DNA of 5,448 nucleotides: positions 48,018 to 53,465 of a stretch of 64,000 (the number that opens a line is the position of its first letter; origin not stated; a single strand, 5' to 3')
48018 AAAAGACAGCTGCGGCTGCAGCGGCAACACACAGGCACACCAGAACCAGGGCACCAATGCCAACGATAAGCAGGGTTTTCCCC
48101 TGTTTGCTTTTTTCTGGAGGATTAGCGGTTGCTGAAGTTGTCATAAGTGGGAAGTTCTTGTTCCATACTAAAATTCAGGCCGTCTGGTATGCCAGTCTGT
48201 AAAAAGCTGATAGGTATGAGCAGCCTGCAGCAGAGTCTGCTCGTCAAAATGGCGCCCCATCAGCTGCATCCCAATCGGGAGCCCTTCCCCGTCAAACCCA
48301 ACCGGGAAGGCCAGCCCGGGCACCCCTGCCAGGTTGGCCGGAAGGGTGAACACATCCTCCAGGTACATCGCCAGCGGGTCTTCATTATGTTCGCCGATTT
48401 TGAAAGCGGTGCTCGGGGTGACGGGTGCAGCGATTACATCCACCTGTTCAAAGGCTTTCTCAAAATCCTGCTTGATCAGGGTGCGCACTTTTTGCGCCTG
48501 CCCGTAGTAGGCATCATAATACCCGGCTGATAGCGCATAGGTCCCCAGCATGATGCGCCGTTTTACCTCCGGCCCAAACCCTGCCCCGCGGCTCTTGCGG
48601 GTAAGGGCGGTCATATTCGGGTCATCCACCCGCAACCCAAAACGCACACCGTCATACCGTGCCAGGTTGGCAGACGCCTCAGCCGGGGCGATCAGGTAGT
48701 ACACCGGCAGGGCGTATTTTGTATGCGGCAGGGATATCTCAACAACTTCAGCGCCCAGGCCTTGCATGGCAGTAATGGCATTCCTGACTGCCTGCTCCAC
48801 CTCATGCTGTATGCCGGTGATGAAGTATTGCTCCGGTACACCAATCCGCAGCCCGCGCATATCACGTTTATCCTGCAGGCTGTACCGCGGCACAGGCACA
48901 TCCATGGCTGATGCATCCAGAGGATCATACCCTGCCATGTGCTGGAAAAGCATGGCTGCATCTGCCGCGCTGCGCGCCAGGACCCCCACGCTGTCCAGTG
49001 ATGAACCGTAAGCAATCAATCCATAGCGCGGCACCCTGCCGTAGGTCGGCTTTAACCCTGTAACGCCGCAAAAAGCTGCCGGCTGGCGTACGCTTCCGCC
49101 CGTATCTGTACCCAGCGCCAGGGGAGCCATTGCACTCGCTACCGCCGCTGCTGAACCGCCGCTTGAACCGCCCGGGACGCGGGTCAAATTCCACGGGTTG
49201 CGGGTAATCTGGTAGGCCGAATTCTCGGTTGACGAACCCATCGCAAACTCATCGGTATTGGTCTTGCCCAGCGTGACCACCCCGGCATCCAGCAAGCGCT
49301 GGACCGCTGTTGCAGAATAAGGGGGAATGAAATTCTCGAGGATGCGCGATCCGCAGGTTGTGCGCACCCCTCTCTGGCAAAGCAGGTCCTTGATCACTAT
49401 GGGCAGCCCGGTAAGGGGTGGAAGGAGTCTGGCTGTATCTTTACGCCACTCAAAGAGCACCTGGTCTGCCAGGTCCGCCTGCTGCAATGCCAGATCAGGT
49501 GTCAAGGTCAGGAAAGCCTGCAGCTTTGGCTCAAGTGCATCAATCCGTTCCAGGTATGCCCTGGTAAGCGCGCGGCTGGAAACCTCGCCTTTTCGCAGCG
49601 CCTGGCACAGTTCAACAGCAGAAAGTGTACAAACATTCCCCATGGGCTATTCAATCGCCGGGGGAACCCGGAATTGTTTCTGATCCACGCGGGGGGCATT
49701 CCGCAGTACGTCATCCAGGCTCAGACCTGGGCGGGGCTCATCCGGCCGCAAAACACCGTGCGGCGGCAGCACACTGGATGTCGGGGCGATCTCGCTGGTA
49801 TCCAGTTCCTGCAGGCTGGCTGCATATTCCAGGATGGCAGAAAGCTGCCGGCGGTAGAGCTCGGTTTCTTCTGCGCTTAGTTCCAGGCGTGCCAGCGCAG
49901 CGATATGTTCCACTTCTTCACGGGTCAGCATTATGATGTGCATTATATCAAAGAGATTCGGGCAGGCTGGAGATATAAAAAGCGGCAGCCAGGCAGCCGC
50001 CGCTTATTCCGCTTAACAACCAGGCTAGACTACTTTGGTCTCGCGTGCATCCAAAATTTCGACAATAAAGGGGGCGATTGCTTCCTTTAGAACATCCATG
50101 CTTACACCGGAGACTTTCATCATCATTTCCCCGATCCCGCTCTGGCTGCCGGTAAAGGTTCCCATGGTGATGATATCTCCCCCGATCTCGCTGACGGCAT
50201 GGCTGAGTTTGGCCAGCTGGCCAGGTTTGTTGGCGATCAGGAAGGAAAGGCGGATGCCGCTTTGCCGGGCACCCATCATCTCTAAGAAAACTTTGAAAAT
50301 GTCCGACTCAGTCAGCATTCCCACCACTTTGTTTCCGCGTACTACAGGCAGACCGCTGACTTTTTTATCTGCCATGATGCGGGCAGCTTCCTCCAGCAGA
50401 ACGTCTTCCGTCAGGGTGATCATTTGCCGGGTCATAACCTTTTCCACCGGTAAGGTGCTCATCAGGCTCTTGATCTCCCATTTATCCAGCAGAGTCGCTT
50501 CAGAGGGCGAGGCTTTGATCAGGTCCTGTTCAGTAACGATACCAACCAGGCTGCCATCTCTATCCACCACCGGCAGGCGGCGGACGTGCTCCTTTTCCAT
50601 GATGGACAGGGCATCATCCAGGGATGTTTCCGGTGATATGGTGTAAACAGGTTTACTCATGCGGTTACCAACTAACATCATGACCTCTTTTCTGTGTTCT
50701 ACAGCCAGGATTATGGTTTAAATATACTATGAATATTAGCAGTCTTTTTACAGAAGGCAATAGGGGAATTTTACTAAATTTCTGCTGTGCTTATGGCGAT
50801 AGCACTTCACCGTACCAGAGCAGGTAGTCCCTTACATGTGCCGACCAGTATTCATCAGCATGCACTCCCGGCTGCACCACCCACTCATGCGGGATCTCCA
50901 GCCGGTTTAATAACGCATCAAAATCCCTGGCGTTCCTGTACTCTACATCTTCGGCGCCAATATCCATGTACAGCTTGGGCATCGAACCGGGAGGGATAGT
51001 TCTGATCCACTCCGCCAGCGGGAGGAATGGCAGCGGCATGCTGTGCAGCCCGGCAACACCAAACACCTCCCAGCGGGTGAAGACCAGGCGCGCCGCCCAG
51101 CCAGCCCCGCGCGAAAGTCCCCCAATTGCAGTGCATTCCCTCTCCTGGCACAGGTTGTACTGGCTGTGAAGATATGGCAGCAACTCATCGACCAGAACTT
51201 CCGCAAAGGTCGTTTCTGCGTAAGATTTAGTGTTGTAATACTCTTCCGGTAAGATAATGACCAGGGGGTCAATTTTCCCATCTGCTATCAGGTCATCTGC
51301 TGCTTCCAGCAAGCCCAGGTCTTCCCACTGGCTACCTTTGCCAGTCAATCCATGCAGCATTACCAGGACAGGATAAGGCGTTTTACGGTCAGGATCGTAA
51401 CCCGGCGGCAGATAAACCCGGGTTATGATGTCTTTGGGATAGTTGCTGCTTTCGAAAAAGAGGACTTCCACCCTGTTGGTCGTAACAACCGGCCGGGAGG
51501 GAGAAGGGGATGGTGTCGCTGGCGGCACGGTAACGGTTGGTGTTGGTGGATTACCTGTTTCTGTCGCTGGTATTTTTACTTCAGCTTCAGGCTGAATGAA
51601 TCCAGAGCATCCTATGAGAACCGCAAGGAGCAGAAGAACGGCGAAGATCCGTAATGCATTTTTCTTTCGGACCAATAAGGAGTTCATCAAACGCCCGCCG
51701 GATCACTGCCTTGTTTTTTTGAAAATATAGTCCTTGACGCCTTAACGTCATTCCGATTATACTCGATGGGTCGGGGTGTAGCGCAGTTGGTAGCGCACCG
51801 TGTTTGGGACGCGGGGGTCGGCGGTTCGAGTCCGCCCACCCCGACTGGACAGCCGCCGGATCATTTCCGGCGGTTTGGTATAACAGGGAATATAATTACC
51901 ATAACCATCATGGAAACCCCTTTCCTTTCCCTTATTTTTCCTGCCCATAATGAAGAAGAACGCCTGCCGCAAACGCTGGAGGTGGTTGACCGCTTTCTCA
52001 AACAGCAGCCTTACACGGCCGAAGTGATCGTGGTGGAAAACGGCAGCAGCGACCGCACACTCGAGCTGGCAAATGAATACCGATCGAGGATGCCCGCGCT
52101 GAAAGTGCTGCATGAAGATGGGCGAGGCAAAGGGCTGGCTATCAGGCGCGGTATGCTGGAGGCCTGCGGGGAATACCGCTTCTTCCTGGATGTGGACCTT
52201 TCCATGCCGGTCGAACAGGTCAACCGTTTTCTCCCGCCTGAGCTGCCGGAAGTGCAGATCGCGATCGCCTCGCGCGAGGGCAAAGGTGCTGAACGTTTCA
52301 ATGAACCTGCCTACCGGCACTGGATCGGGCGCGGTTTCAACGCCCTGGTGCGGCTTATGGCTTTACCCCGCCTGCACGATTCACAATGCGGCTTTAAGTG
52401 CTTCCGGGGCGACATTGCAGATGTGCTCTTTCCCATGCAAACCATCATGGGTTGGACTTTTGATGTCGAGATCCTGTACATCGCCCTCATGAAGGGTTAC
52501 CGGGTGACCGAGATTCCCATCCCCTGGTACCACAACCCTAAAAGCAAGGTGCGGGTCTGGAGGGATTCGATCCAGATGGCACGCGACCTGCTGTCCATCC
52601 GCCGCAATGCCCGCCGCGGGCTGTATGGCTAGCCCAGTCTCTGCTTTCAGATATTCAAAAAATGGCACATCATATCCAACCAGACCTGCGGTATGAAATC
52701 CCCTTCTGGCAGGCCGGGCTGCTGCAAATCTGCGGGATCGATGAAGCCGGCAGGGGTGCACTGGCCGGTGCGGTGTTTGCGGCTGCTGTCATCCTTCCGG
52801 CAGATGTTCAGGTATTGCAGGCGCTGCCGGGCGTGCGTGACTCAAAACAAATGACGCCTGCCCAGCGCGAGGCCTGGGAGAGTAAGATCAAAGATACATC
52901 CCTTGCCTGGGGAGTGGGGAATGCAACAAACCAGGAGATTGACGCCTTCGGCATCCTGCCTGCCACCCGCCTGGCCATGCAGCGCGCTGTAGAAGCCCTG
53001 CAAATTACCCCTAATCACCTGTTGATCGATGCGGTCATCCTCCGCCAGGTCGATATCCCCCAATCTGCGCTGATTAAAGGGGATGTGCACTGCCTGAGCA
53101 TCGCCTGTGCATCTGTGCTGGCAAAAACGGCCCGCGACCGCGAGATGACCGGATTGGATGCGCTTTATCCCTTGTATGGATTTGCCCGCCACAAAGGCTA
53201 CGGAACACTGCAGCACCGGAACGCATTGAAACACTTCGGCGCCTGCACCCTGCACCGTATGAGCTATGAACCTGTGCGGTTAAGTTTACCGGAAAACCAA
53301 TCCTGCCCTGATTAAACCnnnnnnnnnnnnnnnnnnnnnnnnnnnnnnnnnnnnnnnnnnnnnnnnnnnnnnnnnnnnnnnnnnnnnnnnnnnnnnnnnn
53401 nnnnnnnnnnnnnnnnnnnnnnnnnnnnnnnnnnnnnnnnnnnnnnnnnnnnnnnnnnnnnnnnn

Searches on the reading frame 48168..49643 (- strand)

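Call 29: search_protein_families(library=pfam, proteins=[window:48168-49643:-], max_evalue=0.00001)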
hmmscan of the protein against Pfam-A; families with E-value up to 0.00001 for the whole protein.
window:48168-49643:- (491 aa): 1 family
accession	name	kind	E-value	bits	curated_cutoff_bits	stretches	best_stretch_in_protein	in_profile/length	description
PF01425.27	Amidase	-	2.2e-156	521.8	27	1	26-472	2-445/445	Amidase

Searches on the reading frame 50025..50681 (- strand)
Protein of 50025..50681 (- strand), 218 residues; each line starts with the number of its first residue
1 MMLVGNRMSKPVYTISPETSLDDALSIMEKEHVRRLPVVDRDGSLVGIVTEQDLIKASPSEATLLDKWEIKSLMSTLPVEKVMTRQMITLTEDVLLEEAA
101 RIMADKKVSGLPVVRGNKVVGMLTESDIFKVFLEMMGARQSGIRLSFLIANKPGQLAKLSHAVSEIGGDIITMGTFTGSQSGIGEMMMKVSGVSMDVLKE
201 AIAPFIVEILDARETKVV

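Call 42: search_protein_families(library=pfam, proteins=[window:50025-50681:-], max_evalue=0.0001)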
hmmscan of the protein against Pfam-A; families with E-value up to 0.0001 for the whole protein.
window:50025-50681:- (218 aa): 1 family
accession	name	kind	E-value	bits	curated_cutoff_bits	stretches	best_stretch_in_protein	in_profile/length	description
PF00571.33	CBS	-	1.3e-35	121.9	24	2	8-58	5-55/57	CBS domain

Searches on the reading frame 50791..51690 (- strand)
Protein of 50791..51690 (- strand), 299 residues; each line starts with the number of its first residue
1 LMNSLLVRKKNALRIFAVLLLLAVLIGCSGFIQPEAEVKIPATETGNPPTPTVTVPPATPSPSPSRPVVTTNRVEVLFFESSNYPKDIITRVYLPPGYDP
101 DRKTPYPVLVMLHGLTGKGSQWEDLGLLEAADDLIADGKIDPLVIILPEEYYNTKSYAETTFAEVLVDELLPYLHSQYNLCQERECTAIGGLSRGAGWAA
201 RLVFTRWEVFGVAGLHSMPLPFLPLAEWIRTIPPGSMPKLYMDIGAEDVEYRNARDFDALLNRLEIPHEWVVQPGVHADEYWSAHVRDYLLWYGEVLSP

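Call 29: search_protein_families(library=pfam, proteins=[window:50791-51690:-], max_evalue=0.00001)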
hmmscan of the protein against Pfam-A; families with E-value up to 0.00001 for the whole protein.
window:50791-51690:- (299 aa): 1 family
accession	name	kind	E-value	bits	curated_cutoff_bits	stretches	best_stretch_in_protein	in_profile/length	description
PF00756.26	Esterase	-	3.5e-13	50.3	22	1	83-218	3-148/251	Putative esterase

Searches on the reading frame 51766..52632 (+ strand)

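Call 29: search_protein_families(library=pfam, proteins=[window:51766-52632:+], max_evalue=0.00001)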
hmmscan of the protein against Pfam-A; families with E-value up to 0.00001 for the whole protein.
window:51766-52632:+ (288 aa): 1 family
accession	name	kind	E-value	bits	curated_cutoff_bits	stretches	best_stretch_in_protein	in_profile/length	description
PF00535.33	Glycos_transf_2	-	1.4e-20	74.3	23.3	1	55-219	1-165/168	Glycosyl transferase family 2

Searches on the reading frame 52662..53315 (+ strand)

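Call 42: search_protein_families(library=pfam, proteins=[window:52662-53315:+], max_evalue=0.0001)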
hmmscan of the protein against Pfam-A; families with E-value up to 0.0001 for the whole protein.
window:52662-53315:+ (217 aa): 1 family
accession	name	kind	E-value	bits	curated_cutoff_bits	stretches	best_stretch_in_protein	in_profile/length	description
PF01351.25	RNase_HII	-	7.9e-33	114.5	25.8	1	24-204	1-198/199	Ribonuclease HII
